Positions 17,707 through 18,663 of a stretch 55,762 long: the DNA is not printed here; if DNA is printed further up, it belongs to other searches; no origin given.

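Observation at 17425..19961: DNA-transfer block of integrative mobilizable / conjugative elements (IME/AICE type) inside a complete siphovirus genome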

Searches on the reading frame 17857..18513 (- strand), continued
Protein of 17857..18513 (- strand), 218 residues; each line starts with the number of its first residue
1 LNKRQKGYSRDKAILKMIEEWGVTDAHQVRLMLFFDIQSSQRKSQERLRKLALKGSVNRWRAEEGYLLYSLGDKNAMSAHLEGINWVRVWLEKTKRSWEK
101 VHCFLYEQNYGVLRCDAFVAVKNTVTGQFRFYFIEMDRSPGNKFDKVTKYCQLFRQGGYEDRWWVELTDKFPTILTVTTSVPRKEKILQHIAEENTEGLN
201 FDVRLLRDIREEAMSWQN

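Call 72: fold_search(model_id=the predicted structure, library=viral)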
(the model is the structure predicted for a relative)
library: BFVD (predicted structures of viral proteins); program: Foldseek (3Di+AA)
matches with E <= 10: 1105; with E <= 0.001: 7
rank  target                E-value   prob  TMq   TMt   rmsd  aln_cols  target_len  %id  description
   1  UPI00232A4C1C         1.8e-10  1.00  0.66  0.55   5.4       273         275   16  (no name look-up for this kind of identifier)
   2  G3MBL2                4.5e-10  1.00  0.67  0.55   4.9       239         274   17  Gp146 [Bacillus phage G]
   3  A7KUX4                1.6e-09  1.00  0.71  0.57   4.0       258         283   16  (no name in the UniProt tables at hand)
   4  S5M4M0                5.3e-09  1.00  0.69  0.57   7.1       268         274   14  Uncharacterized protein [Bacillus phage JL]
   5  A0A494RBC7            1.7e-05  1.00  0.43  0.60   5.5       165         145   16  (no name in the UniProt tables at hand)
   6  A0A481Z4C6            3.9e-04  0.96  0.27  0.23  15.3       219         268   12  DNA-directed RNA polymerase subunit 5 [Pithovirus LCPAC101]
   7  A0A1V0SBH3            5.5e-04  1.00  0.32  0.22   8.3       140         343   13  DUF2726 domain-containing protein [Catovirus CTV1]
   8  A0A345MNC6            1.1e-03  0.98  0.34  0.12  14.0       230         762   14  (no name in the UniProt tables at hand)
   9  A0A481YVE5            1.3e-03  1.00  0.37  0.41  15.0       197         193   13  Uncharacterized protein [Marseillevirus LCMAC102]
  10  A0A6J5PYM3            2.0e-03  0.90  0.27  0.19  16.1       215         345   11  Uncharacterized protein [uncultured Caudovirales phage]
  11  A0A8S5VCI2            2.4e-03  0.89  0.25  0.17   9.5       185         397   12  Restriction enzyme [Siphoviridae sp. ctDXu9]
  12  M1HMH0                3.4e-03  0.90  0.32  0.27  12.2       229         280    9  (no name in the UniProt tables at hand)
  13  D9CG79                4.6e-03  1.00  0.28  0.36   9.9       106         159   12  (no name in the UniProt tables at hand)
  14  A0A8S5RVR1            5.8e-03  1.00  0.51  0.22  11.3       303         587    9  Transcriptional regulator OhrR regulator, MarR family, TRANSCRIPTION.93A [Siphoviridae sp. ctHip2]
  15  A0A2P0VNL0            6.2e-03  0.85  0.26  0.07  10.8       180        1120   10  ubiquitinyl hydrolase 1 [Tetraselmis virus 1]
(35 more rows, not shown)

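Call 83: find_related_loci(query=A1, collection=viral_contigs, flank=8000)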
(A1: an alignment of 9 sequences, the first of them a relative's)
Query A1 (218 aa) in viral_contigs; peptide patterns used: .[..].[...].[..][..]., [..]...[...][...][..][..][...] (x = any residue, [..] = any of these).
143 stretches matched a pattern; 5 encode a relative of the query (tblastn E <= 1e-3); 5 distinct loci.
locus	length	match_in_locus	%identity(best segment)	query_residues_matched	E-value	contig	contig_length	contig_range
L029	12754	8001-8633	56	1-215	6e-77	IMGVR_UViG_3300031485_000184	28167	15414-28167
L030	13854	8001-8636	47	2-214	2e-59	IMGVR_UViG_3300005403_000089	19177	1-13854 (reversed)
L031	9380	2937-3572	47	1-212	5e-58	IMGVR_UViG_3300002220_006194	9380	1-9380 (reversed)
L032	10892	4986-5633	35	1-214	1e-30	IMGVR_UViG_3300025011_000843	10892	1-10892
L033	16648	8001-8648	35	1-214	1e-30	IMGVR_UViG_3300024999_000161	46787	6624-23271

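Call 87: search_protein_families(library=pfam, proteins=[L029:2266-3273:+, L029:3578-4198:+, L029:5463-6284:+, L029:11522-12754:+, L030:5326-6489:+, L030:10688-11707:-, L030:12373-13848:-, L030:1538-2491:-, L033:15094-15828:-, L033:8883-9470:+], max_evalue=0.001)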
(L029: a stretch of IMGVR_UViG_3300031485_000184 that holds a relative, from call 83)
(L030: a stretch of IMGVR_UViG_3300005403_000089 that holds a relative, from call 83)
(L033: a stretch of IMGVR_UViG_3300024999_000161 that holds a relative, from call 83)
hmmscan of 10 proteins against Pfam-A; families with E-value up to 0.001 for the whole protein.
L029:2266-3273:+ (335 aa): 2 families
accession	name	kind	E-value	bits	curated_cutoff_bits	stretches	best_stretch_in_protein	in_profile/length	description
PF00656.27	Peptidase_C14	-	7.6e-20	72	21.4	1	23-221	2-211/233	Caspase domain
PF01650.23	Peptidase_C13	-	4.7e-05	23.5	22.8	1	67-184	89-191/258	Peptidase C13 family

L029:3578-4198:+ (206 aa): 0 families

L029:5463-6284:+ (273 aa): 1 family
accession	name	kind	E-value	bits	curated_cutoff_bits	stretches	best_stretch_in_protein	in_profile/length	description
PF12760.12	Zn_ribbon_IS1595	-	9.5e-05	22.7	25.4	1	231-269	8-44/46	Transposase zinc-ribbon domain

L029:11522-12754:+ (410 aa): 0 families

L030:5326-6489:+ (387 aa): 3 families
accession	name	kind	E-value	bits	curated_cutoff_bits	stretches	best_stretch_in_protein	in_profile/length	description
PF00589.27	Phage_integrase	-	1.2e-23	84.1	27.1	1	175-354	8-169/172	Phage integrase family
PF14659.12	Phage_int_SAM_3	-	4.1e-09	37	22.6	1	59-117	1-57/58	Phage integrase, N-terminal SAM-like domain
PF13495.12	Phage_int_SAM_4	-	0.00019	22.2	27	1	64-145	2-82/85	Phage integrase, N-terminal SAM-like domain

L030:10688-11707:- (339 aa): 1 family
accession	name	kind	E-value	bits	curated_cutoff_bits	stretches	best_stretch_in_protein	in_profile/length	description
PF07833.16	Cu_amine_oxidN1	-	4.9e-10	39.8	24.2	1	282-335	55-106/108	Copper amine oxidase N-terminal domain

L030:12373-13848:- (491 aa): 1 family
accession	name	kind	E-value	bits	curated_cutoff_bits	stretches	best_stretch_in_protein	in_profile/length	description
PF18857.6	LPD38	-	1.4e-38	133.4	27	1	218-375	1-173/189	Large polyvalent protein associated domain 38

L030:1538-2491:- (317 aa): 0 families

L033:15094-15828:- (244 aa): 0 families

L033:8883-9470:+ (195 aa): 1 family
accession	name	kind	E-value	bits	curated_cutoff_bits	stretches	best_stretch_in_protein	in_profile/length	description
PF01551.29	Peptidase_M23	-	1.3e-31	109.1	28.7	1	96-190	2-96/96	Peptidase family M23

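Call 105: search_protein_representatives(alignment_id=A1)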
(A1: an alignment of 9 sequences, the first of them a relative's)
Query: 9 sequences, 215 profile positions. Proteins with E-value up to 0.001 (for the whole library): 548; up to 1e-10: 234; up to 1e-30: 102. The best 150 are listed.
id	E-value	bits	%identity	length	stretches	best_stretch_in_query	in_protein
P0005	4.0e-101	353.5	-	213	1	1-213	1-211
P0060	2.9e-80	285.4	-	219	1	1-213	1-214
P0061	4.3e-78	278.3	-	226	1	1-214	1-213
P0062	1.9e-76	272.9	-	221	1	1-214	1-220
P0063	1.0e-71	257.4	-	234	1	3-214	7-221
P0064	1.5e-71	256.9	-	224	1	2-214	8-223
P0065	1.2e-69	250.7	-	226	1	1-214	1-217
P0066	1.4e-69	250.5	-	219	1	1-213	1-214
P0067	6.9e-69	248.2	-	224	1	4-213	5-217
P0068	3.4e-65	236.1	-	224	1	1-212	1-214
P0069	2.4e-63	230.1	-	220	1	1-213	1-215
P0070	4.7e-63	229.1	-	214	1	1-214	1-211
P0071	3.8e-62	226.2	-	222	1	2-212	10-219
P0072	9.2e-62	224.9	-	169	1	49-214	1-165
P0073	1.2e-61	224.5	-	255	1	2-213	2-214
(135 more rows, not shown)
